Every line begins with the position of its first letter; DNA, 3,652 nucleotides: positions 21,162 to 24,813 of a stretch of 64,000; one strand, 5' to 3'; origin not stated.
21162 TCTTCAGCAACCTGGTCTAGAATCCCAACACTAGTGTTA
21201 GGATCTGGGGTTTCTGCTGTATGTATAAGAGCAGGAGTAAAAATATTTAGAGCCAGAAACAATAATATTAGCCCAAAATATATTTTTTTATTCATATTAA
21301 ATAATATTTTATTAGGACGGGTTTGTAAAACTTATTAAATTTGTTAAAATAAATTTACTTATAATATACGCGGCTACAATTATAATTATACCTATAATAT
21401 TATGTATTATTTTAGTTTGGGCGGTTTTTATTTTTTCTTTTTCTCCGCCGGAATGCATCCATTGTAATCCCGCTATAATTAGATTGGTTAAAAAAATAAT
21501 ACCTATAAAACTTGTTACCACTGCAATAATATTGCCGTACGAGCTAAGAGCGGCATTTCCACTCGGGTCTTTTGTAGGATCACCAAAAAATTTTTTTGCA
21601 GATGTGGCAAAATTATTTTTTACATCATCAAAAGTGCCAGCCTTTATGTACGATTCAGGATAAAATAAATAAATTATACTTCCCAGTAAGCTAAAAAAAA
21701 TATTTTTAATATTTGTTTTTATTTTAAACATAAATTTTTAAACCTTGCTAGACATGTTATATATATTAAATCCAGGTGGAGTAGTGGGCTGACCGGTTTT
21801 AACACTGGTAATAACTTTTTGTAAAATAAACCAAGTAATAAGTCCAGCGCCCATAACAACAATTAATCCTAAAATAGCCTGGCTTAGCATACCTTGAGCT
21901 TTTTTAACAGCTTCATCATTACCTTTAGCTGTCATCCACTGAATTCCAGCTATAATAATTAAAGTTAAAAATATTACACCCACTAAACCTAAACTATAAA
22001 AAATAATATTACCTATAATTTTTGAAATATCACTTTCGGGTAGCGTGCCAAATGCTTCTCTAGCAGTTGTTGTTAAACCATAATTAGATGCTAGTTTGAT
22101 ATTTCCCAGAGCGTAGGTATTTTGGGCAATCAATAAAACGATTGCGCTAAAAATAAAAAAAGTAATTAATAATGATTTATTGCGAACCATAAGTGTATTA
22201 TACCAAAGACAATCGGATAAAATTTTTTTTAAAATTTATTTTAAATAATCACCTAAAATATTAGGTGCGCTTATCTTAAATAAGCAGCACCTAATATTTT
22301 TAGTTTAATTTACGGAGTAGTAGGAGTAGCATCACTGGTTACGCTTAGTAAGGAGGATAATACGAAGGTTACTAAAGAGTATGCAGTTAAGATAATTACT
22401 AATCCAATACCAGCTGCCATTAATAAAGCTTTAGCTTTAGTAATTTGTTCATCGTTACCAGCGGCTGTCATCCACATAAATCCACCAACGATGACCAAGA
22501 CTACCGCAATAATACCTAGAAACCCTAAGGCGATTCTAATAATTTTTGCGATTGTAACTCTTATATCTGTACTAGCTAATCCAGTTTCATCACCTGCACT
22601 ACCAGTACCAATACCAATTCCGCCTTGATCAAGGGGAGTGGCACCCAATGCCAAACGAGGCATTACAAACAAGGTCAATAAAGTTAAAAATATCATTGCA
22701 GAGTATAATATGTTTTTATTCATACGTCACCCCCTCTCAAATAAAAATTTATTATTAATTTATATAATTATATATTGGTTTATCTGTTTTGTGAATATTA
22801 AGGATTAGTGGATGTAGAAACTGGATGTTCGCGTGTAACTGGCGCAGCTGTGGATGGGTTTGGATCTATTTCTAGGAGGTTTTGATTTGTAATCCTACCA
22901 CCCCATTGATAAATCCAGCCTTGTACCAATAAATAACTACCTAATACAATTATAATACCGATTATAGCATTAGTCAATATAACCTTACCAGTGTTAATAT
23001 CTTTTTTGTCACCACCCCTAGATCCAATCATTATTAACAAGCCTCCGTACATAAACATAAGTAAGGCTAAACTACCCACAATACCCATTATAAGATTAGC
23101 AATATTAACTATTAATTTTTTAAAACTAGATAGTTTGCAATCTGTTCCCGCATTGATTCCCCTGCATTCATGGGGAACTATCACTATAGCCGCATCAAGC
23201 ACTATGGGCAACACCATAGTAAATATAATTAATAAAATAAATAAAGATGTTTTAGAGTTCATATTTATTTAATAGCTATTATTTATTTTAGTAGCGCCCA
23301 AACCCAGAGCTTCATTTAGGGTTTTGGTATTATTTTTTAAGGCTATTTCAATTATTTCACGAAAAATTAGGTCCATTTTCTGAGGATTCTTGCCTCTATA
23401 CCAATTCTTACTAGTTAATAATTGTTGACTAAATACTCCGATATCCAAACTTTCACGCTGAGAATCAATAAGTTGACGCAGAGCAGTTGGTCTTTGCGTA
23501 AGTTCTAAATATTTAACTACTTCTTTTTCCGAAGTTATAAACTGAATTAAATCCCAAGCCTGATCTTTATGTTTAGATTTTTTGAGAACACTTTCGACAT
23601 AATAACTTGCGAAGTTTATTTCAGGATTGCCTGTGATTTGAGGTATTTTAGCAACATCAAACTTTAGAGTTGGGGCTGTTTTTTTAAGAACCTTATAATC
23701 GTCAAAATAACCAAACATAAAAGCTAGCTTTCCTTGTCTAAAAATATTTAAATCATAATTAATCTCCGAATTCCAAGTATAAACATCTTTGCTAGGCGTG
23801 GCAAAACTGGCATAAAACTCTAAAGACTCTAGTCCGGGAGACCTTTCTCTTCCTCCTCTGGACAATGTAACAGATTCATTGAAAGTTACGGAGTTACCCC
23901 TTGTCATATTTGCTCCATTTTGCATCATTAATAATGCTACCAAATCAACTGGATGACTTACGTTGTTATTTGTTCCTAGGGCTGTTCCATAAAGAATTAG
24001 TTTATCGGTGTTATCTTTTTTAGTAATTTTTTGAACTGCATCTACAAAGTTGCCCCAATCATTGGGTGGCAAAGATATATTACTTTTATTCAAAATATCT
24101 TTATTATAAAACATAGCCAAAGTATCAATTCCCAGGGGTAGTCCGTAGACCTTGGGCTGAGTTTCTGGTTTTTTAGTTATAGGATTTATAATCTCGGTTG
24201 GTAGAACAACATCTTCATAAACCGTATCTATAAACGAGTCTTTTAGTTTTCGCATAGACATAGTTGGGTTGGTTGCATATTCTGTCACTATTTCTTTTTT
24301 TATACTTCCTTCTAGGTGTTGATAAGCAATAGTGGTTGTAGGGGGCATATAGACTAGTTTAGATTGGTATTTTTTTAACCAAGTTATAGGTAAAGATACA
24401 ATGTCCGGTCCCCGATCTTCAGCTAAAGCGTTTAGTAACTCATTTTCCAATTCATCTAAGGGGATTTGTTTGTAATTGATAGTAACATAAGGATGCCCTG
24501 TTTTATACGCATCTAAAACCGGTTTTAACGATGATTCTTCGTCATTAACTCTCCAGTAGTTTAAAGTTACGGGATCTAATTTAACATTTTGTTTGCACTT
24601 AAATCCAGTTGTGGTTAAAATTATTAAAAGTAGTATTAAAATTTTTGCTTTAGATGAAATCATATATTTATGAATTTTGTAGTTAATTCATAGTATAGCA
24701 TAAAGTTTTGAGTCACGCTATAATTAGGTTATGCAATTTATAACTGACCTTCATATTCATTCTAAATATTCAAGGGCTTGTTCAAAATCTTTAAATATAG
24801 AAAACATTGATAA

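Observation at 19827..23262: Seven-gene tandem array of paralogous VirB2/TrbC-like pilin proteins with hypervariable ectodomains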

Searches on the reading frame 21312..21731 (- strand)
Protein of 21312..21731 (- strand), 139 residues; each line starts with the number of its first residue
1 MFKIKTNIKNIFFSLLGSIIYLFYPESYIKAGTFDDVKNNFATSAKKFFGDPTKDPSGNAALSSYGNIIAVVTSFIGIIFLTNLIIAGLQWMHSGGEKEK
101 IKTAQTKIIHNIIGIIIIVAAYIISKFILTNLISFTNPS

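Call 3: search_protein_families(library=pfam, proteins=[window:21312-21731:-], max_evalue=1)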
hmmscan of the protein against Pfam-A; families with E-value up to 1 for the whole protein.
window:21312-21731:- (139 aa): 2 families
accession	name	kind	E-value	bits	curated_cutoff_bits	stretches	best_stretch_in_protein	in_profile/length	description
PF18895.5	T4SS_pilin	-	2e-05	25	26.6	1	74-128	18-71/71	Type IV secretion system pilin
PF24867.1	DUF7733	-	0.014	15.7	27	1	12-128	65-176/194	Domain of unknown function (DUF7733)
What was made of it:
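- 21312..21731 (-): Pilin p4 (139 aa). Its core reads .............. PF18895 at 2e-5 and 25.0 bits, just under the cut-off (call 3).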

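Call 4: search_protein_families(library=ncbifam, proteins=[window:21312-21731:-], max_evalue=1)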
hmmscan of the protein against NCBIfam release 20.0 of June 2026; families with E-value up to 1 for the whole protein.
window:21312-21731:- (139 aa): 1 family
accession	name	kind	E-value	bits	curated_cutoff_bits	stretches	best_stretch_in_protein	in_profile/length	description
NF045849.1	ICE_MMCAP2_0565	equivalog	0.0002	21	40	1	66-130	14-78/80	Mbov_0395 family pilin-like conjugal transfer protein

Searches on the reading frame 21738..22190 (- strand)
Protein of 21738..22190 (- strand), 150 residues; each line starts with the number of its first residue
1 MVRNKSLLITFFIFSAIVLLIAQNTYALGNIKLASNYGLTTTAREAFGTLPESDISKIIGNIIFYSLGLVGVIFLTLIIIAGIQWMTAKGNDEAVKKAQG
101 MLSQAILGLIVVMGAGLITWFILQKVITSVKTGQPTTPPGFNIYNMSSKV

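Call 3: search_protein_families(library=pfam, proteins=[window:21738-22190:-], max_evalue=1)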
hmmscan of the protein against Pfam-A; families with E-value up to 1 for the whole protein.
window:21738-22190:- (150 aa): 6 families
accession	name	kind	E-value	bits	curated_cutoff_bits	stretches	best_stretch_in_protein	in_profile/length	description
PF18895.5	T4SS_pilin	-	8.8e-06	26.1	26.6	1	62-119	11-68/71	Type IV secretion system pilin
PF13664.11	DUF4149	-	0.0089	16.7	24.6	1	47-132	22-98/102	Domain of unknown function (DUF4149)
PF04290.18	DctQ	-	0.022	15.1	28.3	1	69-131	71-131/132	Tripartite ATP-independent periplasmic transporters, DctQ component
PF20134.4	DUF6524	-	0.027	14.7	27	1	62-127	57-120/131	Family of unknown function (DUF6524)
PF19865.4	DUF6338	-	0.033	14.2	26.5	1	42-122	23-102/205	Family of unknown function (DUF6338)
PF11166.13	DUF2951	-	0.25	12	26.7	1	53-80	63-90/98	Protein of unknown function (DUF2951)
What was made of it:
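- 21738..22190 (-): Pilin p5 (150 aa). A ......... extended -10 box ends 7 nt before its ATG. PF18895 at 8.8e-6 and 26.1 bits, just under the 26.6 cut-off (call 3).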

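Call 4: search_protein_families(library=ncbifam, proteins=[window:21738-22190:-], max_evalue=1)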
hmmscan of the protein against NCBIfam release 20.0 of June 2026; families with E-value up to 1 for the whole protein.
window:21738-22190:- (150 aa): 1 family
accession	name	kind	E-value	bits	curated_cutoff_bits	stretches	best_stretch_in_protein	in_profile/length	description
NF045849.1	ICE_MMCAP2_0565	equivalog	0.00044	19.9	40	1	54-124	8-78/80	Mbov_0395 family pilin-like conjugal transfer protein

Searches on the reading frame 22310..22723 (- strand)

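Call 3: search_protein_families(library=pfam, proteins=[window:22310-22723:-], max_evalue=1)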
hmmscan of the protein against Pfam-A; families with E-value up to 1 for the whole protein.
window:22310-22723:- (137 aa): 3 families
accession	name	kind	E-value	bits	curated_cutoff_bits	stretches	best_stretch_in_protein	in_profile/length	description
PF18895.5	T4SS_pilin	-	6.4e-08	33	26.6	1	53-121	4-71/71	Type IV secretion system pilin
PF19607.4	DUF6112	-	0.045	14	25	1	57-104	15-64/88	Family of unknown function (DUF6112)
PF10856.13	DUF2678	-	0.84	10.1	27.8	1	39-112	10-80/118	Protein of unknown function (DUF2678)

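Call 4: search_protein_families(library=ncbifam, proteins=[window:22310-22723:-], max_evalue=1)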
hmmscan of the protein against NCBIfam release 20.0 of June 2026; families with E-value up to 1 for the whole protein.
window:22310-22723:- (137 aa): 5 families
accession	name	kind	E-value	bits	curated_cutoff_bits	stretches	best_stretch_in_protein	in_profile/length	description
NF045849.1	ICE_MMCAP2_0565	equivalog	2.1e-09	36.9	40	1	53-123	8-78/80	Mbov_0395 family pilin-like conjugal transfer protein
NF046000.1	MAG1210_fam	subfamily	0.19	10.4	275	1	50-116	53-117/550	MAG1210 family protein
TIGR03943.1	TIGR03943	equivalog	0.29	10.5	88.8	0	3-38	54-89/221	TIGR03943 family putative permease subunit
NF002669.0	PRK02391.1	equivalog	0.55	9.3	341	1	63-126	154-206/298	zinc metalloprotease HtpX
NF038216.1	ABZJ_00895_fam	subfamily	0.88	9.5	33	1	60-122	62-119/134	ABZJ_00895 family protein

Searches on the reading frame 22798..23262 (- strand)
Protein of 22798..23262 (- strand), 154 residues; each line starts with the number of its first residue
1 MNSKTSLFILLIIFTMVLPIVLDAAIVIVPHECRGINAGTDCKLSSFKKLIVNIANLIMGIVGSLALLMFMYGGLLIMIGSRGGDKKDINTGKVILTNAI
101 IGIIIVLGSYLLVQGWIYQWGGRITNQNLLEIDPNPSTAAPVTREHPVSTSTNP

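Call 3: search_protein_families(library=pfam, proteins=[window:22798-23262:-], max_evalue=1)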
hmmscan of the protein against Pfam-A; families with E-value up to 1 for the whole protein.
window:22798-23262:- (154 aa): 2 families
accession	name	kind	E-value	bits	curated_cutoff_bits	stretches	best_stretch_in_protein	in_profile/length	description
PF18895.5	T4SS_pilin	-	3.6e-09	37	26.6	1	46-108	4-63/71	Type IV secretion system pilin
PF02308.21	MgtC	-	0.012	16.3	31.4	1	56-112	46-100/121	MgtC family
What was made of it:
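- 22798..23262 (-): Pilin p7 (154 aa), first in transcription order. It is a divergent subtype with a Cys pair (C33, C42) just before helix 1, and it has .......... in place of the W-M motif. PF18895 at 3.6e-9 and 37.0 bits (call 3).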

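Call 4: search_protein_families(library=ncbifam, proteins=[window:22798-23262:-], max_evalue=1)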
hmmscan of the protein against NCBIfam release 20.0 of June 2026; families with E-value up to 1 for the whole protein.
window:22798-23262:- (154 aa): 1 family
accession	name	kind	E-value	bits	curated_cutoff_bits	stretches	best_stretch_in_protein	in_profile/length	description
NF007876.0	PRK10580.1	equivalog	0.019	13.9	736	1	12-122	156-262/457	proline-specific permease ProY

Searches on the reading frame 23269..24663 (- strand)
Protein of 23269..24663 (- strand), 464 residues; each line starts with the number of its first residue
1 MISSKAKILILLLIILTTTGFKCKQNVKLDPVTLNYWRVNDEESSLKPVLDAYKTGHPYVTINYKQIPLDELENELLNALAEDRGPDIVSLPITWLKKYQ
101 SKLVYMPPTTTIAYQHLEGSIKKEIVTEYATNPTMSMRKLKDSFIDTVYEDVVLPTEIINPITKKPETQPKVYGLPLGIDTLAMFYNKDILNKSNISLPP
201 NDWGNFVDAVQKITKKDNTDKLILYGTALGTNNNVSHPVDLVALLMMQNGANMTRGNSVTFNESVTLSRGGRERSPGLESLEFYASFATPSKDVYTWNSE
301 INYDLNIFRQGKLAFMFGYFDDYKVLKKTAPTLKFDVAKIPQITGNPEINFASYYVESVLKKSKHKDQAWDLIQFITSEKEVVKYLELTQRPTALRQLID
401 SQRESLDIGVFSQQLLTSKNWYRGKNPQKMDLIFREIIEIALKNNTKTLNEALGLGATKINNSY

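Call 9: search_protein_families(library=pfam, proteins=[window:23269-24663:-], max_evalue=0.001)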
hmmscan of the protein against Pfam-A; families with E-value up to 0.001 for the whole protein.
window:23269-24663:- (464 aa): 2 families
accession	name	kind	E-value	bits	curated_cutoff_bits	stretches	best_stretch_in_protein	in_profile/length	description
PF01547.30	SBP_bac_1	-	2.1e-26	94.1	26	1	44-381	8-305/307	Bacterial extracellular solute-binding protein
PF13416.11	SBP_bac_8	-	1.5e-24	87.8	27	1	51-397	4-264/279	Bacterial extracellular solute-binding protein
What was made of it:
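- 23269..24663 (-): Solute-binding-protein gene (464 aa, SBP_bac_1, sugar/CUT1 type), a predicted membrane-anchored lipoprotein. It is the first gene of the operon and ends 6 nt before the first pilin gene. PF01547 at 2e-26 and PF13416 at 1.5e-24 (call 9).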

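Call 41: search_solved_structures(query=window:23269-24663:-, max_evalue=0.001)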
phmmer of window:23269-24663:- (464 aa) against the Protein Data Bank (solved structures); distinct sequences matched with E-value up to 0.001: 20.
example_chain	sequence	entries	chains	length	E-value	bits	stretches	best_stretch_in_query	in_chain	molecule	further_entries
8art_A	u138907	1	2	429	6.8e-12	48.3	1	24-113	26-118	Putative secreted maltose-binding protein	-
5ysb_A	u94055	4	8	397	1.6e-11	47.1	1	30-100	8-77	Lin1841 protein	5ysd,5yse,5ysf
3uor_A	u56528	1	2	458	5.3e-11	45.3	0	31-100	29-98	ABC transporter sugar binding protein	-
4qrz_A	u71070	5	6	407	4.7e-10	42.2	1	132-216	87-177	ABC-TYPE SUGAR TRANSPORTER | ABC transporter, substrate binding protein (Sugar)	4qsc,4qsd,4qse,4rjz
3k01_A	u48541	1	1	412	6.1e-10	41.8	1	169-226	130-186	Acarbose/maltose binding protein GacH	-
3jzj_A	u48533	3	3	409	6.1e-10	41.8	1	169-226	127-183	Acarbose/maltose binding protein GacH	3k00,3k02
1eu8_A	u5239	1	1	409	1.1e-08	37.7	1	168-378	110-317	TREHALOSE/MALTOSE BINDING PROTEIN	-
9xf5_A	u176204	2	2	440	1.6e-08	37.2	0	27-100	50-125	ABC transporter substrate-binding protein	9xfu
6rjy_A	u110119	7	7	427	7.9e-07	31.6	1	169-231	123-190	Arabino-oligosaccharids-binding protein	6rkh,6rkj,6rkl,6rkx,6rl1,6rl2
5ci5_A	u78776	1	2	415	1.1e-06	31.1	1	172-396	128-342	Extracellular solute-binding protein family 1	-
4rk2_A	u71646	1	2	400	1.1e-06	31.1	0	169-231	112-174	Putative sugar ABC transporter, substrate-binding protein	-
4ry1_A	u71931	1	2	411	8.2e-06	28.2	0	163-423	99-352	Periplasmic solute binding protein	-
7nbz_A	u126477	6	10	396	1.8e-05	27.1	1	169-388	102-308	Sulfoquinovosyl binding protein | Sulfoquinovosyl glycerol-binding protein SmoF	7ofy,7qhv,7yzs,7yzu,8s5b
4g68_B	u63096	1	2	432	5.1e-05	25.6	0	142-412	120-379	ABC transporter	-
4g68_A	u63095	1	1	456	6e-05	25.4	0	142-412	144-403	ABC transporter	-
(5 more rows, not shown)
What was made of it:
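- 23269..24663 (-): The nearest solved relatives are maltose and oligosaccharide binding proteins (call 41).
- On ABC-transporter solute-binding protein, family 1 (the gene at 23269-24663): The domain is met, with PF01547 at 2e-26 (call 9) and sugar-SBP structures as nearest relatives (call 41).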
